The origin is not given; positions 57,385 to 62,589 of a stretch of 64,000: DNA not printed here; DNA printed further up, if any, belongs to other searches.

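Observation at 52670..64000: Copper-protein island: a 1634-aa MofA/MnxG-like multicopper oxidase ringed by five paralogous secreted cupredoxin-like proteins, a candidate novel extracytoplasmic metal/substrate-oxidising system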

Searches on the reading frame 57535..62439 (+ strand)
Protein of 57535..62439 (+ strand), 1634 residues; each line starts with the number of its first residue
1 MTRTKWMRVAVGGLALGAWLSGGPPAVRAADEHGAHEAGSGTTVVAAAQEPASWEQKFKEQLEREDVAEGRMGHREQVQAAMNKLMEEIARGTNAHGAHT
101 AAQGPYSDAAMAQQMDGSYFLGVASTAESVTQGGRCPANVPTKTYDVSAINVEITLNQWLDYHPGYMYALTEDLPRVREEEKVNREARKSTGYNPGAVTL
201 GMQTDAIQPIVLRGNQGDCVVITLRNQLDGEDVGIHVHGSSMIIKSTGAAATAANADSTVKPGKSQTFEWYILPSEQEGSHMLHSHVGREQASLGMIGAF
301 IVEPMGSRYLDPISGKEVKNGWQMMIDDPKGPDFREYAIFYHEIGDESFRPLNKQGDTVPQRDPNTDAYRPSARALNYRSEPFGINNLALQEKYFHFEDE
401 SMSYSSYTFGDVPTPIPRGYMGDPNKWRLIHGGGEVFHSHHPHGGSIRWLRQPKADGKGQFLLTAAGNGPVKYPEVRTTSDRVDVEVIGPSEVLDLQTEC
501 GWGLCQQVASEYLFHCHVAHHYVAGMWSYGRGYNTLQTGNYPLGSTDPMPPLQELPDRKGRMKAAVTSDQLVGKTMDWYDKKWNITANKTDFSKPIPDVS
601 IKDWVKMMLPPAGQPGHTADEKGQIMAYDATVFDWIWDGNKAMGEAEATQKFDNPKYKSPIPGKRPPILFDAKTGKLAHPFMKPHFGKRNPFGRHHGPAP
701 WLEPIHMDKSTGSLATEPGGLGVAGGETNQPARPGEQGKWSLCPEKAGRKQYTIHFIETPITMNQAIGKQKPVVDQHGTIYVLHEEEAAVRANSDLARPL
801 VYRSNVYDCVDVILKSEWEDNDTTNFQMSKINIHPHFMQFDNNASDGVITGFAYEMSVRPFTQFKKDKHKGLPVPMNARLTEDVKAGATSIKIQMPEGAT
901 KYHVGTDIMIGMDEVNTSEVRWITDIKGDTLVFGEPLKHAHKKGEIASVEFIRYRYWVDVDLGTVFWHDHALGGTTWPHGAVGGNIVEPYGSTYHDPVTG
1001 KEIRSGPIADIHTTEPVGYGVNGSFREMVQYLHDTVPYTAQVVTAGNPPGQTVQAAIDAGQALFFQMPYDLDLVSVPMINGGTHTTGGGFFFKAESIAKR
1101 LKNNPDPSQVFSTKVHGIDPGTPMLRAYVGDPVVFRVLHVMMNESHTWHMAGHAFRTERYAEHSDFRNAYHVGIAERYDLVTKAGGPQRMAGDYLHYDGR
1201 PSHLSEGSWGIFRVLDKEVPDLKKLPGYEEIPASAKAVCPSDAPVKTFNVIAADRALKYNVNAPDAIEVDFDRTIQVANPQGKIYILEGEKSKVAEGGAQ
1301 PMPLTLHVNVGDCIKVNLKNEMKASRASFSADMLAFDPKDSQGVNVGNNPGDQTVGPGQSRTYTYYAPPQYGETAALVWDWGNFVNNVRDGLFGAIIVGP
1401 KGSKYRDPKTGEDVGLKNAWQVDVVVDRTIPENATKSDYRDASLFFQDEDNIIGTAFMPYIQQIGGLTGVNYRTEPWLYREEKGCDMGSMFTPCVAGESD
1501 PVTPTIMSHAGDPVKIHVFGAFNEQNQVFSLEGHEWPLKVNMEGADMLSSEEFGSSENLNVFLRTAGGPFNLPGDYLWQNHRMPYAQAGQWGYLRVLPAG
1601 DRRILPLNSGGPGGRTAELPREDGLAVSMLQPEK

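Call 6: search_protein_families(library=pfam, proteins=[window:57535-62439:+], max_evalue=0.01)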
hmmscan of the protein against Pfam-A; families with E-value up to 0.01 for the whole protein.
window:57535-62439:+ (1634 aa): 2 families
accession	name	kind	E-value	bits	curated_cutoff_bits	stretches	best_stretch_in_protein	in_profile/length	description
PF07732.21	Cu-oxidase_3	-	2.9e-15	56.8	21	1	212-304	29-116/119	Multicopper oxidase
PF07731.20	Cu-oxidase_2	-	9.2e-09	35.6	20.4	1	201-304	25-135/137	Multicopper oxidase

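Call 7: search_protein_families(library=ncbifam, proteins=[window:57535-62439:+], max_evalue=0.01)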
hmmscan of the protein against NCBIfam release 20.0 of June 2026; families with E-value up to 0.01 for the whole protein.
window:57535-62439:+ (1634 aa): 4 families
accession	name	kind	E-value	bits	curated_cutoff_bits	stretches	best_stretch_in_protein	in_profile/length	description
NF041487.1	copper_ox_MnxG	equivalog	8.1e-24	82.7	3100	3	1119-1228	1245-1362/1894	manganese-oxidizing multicopper oxidase MnxG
TIGR03388.1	ascorbase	equivalog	4e-10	39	614.8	1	212-305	34-122/542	L-ascorbate oxidase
TIGR03390.1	ascorbOXfungal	equivalog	0.00095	17.8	445.35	1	214-304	43-129/538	L-ascorbate oxidase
TIGR03389.1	laccase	equivalog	0.0036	16.1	558.9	0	212-309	36-128/539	laccase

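Call 8: search_solved_structures(query=window:57535-62439:+, max_evalue=0.01)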
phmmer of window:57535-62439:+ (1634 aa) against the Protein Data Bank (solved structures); distinct sequences matched with E-value up to 0.01: 2.
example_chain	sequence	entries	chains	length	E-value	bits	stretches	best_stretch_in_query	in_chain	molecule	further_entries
9bxa_A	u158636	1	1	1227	9.7e-101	341.2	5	149-559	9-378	MnxG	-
1aoz_A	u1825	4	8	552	2e-07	31.9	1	211-306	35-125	ASCORBATE OXIDASE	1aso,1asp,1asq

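Call 9: search_solved_structures(query=window:57535-62439:+, max_evalue=0.01, show_alignments=1)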
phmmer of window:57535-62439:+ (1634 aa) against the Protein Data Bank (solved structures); distinct sequences matched with E-value up to 0.01: 2.
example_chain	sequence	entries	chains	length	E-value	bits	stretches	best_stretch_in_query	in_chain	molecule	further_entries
9bxa_A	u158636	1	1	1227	9.7e-101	341.2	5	149-559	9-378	MnxG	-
1aoz_A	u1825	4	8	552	2e-07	31.9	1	211-306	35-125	ASCORBATE OXIDASE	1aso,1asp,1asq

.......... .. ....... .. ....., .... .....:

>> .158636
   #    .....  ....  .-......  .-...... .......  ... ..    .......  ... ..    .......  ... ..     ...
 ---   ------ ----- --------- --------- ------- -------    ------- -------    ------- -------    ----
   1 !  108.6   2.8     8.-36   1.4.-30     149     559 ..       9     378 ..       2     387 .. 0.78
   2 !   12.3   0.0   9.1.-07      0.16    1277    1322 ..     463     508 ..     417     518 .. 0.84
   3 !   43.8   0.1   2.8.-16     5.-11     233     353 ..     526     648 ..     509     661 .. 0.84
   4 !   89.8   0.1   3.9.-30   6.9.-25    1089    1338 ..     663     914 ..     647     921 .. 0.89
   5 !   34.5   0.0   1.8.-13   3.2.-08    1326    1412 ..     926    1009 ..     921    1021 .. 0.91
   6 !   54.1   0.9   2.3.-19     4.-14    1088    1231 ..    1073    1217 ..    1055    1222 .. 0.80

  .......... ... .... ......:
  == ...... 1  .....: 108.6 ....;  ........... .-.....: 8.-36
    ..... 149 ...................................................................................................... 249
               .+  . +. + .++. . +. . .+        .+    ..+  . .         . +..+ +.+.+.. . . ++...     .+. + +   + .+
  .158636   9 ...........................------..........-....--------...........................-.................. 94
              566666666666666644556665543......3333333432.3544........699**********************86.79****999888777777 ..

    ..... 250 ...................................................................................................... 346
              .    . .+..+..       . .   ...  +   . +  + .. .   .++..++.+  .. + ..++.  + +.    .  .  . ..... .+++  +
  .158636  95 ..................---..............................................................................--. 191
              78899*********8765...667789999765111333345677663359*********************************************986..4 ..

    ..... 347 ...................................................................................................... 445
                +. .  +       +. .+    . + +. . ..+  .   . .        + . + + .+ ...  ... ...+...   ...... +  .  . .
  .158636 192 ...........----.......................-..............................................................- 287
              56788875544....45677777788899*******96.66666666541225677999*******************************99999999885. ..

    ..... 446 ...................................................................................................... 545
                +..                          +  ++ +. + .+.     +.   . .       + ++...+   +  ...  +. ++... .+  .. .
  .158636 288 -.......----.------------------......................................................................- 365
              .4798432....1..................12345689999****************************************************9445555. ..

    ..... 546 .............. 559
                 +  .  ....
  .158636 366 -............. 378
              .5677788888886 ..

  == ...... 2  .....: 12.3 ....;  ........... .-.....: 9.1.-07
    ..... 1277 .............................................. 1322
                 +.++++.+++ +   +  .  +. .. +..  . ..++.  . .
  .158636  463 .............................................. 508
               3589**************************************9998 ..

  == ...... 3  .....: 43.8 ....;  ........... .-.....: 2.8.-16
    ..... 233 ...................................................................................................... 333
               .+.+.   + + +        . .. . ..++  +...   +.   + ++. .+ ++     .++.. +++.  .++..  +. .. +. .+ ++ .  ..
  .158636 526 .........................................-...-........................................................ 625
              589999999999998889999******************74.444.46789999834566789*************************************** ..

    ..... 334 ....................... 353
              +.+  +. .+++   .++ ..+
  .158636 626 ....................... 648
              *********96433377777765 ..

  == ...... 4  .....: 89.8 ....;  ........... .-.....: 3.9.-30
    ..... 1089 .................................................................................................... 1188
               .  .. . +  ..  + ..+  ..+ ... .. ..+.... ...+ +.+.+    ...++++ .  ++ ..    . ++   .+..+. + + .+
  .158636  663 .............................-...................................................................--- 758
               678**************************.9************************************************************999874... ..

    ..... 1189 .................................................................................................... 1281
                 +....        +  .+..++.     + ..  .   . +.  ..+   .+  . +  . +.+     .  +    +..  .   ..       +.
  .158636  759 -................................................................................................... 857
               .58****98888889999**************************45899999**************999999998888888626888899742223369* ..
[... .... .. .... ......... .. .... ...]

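Call 10: find_homologous_proteins(query=window:57535-62439:+, max_evalue=0.00001)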
Query window:57535-62439:+ (1634 aa): 767 proteins with E <= 0.00001 among 8000 candidates; the best 120 are listed.
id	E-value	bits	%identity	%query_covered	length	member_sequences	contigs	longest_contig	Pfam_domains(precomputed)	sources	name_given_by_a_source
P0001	0.0e+0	3481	88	99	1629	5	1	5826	PF07731.21,PF07732.22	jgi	jgi:FtsP/CotA-like multicopper oxidase with cupredoxin domain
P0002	0.0e+0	3403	87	99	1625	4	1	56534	PF07731.21,PF07732.22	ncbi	-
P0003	0.0e+0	3358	86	100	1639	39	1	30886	PF07731.21,PF07732.22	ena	-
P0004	0.0e+0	3300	85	99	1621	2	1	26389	PF07731.21,PF07732.22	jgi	jgi:FtsP/CotA-like multicopper oxidase with cupredoxin domain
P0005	0.0e+0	3098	80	98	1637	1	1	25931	PF07731.21,PF07732.22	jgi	jgi:Multicopper oxidase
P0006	0.0e+0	3062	80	96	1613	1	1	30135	PF07732.22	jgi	jgi:FtsP/CotA-like multicopper oxidase with cupredoxin domain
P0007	0.0e+0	3021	78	97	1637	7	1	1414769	PF07731.21,PF07732.22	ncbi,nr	ncbi:MAG: multicopper oxidase domain-containing protein [Candidatus Manganitrophus sp. SA1]|nr:multi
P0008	0.0e+0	2978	76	99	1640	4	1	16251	PF07731.21,PF07732.22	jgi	jgi:uncharacterized cupredoxin-like copper-binding protein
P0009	0.0e+0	2977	77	98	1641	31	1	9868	PF07731.21,PF07732.22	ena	-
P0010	0.0e+0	2972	77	98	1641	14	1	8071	PF07731.21,PF07732.22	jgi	jgi:FtsP/CotA-like multicopper oxidase with cupredoxin domain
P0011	0.0e+0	2963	76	99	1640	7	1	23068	PF07731.21,PF07732.22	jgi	jgi:FtsP/CotA-like multicopper oxidase with cupredoxin domain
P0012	0.0e+0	2962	77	97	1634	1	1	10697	PF07731.21,PF07732.22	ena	-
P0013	0.0e+0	2957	77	97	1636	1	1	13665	PF07731.21,PF07732.22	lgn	-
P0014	0.0e+0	2949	76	98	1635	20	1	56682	PF07731.21,PF07732.22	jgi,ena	-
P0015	0.0e+0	2947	82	90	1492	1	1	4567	PF07731.21,PF07732.22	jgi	jgi:FtsP/CotA-like multicopper oxidase with cupredoxin domain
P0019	0.0e+0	2915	75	97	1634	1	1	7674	PF07731.21,PF07732.22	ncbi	ncbi:MAG: multicopper oxidase domain-containing protein [Nitrospirota bacterium]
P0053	0.0e+0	2273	59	99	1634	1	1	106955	PF07732.22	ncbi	-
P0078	0.0e+0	2205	59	97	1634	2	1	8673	PF00394.29,PF07732.22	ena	-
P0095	0.0e+0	2194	59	96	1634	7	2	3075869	PF07732.22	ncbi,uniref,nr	ncbi:conserved exported hypothetical protein, putative Multicopper oxidase [Nitrospina gracilis 3/21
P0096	0.0e+0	2193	59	97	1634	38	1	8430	PF07732.22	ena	-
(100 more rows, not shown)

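Call 18: find_encoding_contigs(protein=window:57535-62439:+, flank=10000, max_places=4)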
Protein window:57535-62439:+ (1634 aa): no gene with exactly this product is on record in the collection.

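Call 19: find_encoding_contigs(protein=P0002, flank=10000, max_places=2)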
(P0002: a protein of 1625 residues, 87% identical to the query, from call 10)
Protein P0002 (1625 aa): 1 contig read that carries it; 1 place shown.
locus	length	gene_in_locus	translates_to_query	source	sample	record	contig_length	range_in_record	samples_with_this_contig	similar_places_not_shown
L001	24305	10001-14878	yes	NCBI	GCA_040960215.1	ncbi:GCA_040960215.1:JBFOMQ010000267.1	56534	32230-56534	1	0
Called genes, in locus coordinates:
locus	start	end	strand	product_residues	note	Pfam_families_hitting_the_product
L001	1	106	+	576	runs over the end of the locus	PF00999:Na_H_Exchanger, PF02254:TrkA_N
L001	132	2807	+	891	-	PF00690:Cation_ATPase_N, PF00122:E1-E2_ATPase, PF00702:Hydrolase, PF13246:Cation_ATPase, PF08282:Hydrolase_3 (faint), PF00689:Cation_ATPase_C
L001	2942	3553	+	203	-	PF01558:POR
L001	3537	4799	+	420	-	PF01855:POR_N, PF02780:Transketolase_C (weak), PF17147:PFOR_II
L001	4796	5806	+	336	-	PF02775:TPP_enzyme_C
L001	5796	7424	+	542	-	PF14691:Fer4_20, PF01266:DAO (weak), PF07992:Pyr_redox_2, PF12831:FAD_oxidored (weak), PF13450:NAD_binding_8, PF13738:Pyr_redox_3 (weak), PF12838:Fer4_7 (weak), PF14697:Fer4_21 (weak), +3 more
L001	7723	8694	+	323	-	PF00365:PFK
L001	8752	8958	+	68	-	PF11127:YgaP-like_TM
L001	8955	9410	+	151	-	PF02566:OsmC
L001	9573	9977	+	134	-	-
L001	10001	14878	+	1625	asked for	PF07731:Cu-oxidase_2 (faint), PF07732:Cu-oxidase_3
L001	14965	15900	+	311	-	PF13620:CarboxypepD_reg, PF14686:fn3_3 (weak)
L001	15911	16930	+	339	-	PF14686:fn3_3 (weak), PF13620:CarboxypepD_reg (weak)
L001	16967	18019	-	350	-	PF00127:Copper-bind (faint)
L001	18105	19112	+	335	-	PF13432:TPR_16, PF14559:TPR_19, PF13424:TPR_12 (weak), PF23914:TPR_CcmH_CycH, PF13414:TPR_11, PF14559:TPR_19 (weak), PF07719:TPR_2 (weak), PF13414:TPR_11 (weak), +15 more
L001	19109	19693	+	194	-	-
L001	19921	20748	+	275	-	PF00571:CBS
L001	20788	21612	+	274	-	PF00571:CBS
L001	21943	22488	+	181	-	PF07638:Sigma70_ECF, PF04542:Sigma70_r2, PF08281:Sigma70_r4_2, PF04545:Sigma70_r4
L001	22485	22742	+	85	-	PF13490:zf-HC2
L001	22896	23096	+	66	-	PF11127:YgaP-like_TM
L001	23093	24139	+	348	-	PF25919:BSH_CusB (faint), PF25917:BSH_RND (weak), PF25973:BSH_CzcB (weak), PF25876:HH_MFP_RND (faint), PF25967:RND-MFP_C, PF25975:CzcB_C, PF25989:YknX_C (weak)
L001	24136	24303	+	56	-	?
